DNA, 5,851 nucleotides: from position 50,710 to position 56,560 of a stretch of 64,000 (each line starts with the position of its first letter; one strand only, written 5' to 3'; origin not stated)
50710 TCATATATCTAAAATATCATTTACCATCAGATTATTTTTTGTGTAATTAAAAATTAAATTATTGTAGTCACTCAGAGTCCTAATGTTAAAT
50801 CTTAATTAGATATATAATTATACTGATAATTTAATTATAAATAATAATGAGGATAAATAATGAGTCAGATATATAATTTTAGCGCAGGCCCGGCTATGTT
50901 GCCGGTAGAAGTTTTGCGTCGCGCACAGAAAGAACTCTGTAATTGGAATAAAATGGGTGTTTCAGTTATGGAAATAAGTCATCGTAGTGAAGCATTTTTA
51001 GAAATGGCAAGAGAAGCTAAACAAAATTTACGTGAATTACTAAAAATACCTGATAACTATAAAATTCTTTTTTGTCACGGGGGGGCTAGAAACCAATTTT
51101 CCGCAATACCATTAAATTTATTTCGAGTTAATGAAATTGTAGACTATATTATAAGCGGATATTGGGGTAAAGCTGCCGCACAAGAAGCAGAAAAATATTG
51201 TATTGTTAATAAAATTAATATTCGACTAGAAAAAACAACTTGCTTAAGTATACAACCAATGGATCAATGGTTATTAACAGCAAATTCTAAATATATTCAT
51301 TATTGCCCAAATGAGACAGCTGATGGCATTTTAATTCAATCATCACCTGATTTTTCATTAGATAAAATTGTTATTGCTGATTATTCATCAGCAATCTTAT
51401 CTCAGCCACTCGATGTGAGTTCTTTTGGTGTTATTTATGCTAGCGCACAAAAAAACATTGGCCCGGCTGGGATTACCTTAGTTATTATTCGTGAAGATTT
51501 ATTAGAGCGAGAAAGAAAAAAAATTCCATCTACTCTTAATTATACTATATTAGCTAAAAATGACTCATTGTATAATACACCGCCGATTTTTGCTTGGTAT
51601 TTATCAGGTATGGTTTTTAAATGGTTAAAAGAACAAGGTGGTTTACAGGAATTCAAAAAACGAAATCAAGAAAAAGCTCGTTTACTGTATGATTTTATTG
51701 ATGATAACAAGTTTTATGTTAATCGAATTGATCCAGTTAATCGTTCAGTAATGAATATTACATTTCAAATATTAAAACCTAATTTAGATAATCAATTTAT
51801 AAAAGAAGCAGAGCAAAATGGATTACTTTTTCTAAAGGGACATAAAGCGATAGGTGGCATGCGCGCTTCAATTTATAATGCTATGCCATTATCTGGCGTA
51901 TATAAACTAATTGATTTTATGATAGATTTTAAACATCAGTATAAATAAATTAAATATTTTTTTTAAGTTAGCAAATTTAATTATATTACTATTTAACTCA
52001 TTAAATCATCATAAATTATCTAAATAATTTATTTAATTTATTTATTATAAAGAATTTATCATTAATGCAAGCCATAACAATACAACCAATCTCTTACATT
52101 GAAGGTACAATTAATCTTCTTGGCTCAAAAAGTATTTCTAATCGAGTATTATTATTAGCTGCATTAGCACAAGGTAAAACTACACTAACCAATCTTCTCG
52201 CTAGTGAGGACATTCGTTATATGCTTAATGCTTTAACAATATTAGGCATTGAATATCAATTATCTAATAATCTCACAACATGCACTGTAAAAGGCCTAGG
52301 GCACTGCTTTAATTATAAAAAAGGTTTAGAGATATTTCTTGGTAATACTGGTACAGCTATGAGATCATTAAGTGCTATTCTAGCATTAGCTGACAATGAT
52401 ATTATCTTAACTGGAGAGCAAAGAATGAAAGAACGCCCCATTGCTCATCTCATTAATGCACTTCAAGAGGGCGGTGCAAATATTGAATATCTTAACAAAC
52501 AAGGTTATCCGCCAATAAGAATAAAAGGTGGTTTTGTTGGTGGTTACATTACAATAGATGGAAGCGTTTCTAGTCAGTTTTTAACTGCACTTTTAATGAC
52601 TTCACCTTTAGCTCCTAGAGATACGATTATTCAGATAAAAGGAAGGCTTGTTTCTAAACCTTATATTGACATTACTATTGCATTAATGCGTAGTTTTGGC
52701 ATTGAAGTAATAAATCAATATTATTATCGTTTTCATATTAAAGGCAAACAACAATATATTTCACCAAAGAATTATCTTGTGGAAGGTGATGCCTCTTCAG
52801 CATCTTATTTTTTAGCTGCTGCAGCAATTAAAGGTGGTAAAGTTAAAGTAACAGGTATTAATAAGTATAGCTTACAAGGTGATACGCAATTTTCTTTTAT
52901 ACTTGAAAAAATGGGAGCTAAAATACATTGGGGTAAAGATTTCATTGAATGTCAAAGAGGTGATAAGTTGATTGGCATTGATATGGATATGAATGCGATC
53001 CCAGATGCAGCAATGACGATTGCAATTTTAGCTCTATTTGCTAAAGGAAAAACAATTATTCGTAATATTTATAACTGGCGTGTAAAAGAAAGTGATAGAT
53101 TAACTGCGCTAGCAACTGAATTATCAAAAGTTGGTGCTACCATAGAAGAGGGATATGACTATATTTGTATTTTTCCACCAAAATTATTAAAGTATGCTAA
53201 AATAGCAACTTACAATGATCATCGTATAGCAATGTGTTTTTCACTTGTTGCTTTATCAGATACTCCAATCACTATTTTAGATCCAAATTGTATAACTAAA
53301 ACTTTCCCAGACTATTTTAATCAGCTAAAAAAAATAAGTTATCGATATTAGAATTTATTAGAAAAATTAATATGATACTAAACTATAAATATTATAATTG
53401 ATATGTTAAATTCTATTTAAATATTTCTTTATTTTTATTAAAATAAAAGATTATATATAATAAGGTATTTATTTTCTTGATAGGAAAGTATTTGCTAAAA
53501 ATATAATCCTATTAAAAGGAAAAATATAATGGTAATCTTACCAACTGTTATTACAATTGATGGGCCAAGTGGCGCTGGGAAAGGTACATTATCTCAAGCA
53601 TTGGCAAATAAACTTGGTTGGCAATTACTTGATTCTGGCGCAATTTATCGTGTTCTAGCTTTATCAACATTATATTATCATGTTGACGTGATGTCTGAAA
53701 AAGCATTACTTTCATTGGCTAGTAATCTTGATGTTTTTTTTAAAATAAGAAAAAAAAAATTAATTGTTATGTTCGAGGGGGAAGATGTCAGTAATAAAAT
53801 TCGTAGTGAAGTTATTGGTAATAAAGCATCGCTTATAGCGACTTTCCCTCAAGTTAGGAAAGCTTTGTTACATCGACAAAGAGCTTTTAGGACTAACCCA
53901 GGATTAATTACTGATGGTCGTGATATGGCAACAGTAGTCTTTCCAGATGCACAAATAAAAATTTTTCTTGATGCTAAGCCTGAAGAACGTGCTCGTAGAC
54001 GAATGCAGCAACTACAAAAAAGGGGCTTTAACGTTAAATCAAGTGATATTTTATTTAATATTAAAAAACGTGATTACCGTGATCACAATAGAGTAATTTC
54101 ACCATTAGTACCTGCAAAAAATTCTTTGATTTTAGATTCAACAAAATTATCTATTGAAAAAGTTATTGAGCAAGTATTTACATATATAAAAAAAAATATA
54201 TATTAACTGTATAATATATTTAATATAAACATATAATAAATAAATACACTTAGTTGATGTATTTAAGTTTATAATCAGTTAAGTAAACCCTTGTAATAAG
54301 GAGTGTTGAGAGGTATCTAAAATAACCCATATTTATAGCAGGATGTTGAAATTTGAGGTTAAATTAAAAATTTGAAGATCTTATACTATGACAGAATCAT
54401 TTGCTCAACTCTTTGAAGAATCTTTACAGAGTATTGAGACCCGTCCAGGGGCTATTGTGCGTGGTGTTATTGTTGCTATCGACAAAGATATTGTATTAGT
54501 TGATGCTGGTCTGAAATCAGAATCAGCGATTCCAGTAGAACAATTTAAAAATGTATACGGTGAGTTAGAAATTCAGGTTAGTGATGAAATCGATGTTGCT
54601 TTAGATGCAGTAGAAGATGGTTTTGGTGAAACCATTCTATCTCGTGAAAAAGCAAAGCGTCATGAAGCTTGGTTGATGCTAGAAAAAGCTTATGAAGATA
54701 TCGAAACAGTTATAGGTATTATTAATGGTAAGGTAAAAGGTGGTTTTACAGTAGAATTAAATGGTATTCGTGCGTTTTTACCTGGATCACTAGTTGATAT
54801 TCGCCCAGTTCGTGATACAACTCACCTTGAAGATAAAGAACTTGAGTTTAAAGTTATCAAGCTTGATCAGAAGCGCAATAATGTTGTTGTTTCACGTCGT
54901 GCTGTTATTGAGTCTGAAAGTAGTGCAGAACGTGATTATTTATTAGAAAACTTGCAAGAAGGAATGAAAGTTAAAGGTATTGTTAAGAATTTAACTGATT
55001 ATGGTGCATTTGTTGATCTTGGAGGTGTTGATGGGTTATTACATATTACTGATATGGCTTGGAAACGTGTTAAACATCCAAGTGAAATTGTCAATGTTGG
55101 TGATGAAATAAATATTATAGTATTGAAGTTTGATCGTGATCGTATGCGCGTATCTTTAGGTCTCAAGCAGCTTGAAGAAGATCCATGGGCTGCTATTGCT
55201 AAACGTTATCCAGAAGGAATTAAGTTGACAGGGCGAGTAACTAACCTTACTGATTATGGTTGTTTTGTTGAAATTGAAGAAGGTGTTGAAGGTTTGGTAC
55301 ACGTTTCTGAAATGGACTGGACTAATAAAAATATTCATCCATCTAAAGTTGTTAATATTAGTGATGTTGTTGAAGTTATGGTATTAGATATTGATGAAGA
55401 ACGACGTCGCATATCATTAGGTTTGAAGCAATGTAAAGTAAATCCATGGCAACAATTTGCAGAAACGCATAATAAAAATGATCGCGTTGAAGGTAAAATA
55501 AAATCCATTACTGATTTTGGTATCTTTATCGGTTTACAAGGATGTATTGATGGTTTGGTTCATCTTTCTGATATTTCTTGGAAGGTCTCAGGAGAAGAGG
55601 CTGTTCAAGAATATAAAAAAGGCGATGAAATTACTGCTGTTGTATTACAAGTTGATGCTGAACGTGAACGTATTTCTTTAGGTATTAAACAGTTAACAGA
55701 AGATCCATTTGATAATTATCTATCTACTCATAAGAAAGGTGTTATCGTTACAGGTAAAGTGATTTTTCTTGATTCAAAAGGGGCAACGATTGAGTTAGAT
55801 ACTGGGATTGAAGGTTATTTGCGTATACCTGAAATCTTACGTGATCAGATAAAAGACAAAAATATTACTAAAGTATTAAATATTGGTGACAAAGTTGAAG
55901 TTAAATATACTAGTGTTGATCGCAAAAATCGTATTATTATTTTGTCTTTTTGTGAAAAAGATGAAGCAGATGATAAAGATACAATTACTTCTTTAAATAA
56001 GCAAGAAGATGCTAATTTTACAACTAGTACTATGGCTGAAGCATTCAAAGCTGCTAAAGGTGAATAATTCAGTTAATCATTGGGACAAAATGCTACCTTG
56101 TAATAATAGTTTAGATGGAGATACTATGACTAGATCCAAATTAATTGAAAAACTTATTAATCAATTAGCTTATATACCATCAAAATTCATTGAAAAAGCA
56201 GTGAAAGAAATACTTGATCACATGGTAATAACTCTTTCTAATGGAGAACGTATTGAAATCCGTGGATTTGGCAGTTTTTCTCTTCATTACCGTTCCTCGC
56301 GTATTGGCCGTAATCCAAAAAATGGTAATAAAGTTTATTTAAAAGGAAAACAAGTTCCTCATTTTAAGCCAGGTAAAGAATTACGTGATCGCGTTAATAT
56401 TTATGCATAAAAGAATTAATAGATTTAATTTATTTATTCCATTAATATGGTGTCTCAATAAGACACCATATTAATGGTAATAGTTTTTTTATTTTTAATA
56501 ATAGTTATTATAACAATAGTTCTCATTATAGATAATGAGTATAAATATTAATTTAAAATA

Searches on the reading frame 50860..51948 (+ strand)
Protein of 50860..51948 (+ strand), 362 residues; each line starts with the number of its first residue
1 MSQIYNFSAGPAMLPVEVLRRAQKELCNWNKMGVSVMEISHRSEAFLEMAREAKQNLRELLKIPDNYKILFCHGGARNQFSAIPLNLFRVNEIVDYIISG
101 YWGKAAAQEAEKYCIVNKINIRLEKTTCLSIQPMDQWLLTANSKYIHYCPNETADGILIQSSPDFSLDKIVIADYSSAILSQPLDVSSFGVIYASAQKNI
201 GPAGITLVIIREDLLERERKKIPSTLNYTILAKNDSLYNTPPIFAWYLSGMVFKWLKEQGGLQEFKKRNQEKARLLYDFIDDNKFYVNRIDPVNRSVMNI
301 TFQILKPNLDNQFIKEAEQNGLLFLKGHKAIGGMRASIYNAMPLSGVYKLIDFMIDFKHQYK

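Call 8: search_protein_families(library=ncbifam, proteins=[window:50860-51948:+])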
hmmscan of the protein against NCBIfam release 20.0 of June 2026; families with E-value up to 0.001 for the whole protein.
window:50860-51948:+ (362 aa): 7 families
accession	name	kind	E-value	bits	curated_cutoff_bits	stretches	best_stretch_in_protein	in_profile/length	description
NF003764.0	PRK05355.1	equivalog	2.5e-156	520.1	253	1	1-361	1-356/357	3-phosphoserine/phosphohydroxythreonine transaminase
TIGR01364.1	serC_1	equivalog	6.4e-150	499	443.6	1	4-361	1-358/358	phosphoserine transaminase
NF009112.0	PRK12462.1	equivalog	8.4e-98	327.5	563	1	5-360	7-363/365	phosphoserine transaminase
TIGR01366.1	serC_3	equivalog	2e-17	63.4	401.65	1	29-345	22-345/361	phosphoserine transaminase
NF002841.0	PRK03080.1-2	equivalog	1.2e-11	44.2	477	1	29-312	29-321/389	phosphoserine transaminase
TIGR01365.1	serC_2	equivalog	1.3e-08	34.3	448.2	1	35-311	26-311/374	phosphoserine transaminase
TIGR03301.1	PhnW-AepZ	equivalog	1.3e-07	31.3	360.8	1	37-310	20-305/355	2-aminoethylphosphonate aminotransferase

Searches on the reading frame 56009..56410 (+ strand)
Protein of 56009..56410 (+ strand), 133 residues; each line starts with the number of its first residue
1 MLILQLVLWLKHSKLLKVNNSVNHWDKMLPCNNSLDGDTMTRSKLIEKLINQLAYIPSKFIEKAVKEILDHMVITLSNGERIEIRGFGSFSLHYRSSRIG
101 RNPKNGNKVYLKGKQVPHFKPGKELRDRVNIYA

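Call 40: search_protein_families(library=ncbifam, proteins=[window:56009-56410:+], max_evalue=1e-20)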
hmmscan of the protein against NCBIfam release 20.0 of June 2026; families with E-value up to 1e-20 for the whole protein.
window:56009-56410:+ (133 aa): 2 families
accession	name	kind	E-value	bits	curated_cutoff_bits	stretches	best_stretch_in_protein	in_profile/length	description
TIGR00988.1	hip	equivalog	1.8e-40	137.1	119.95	1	40-132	1-93/94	integration host factor subunit beta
NF001222.0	PRK00199.1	equivalog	2.9e-40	136.4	115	1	40-131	1-92/95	integration host factor subunit beta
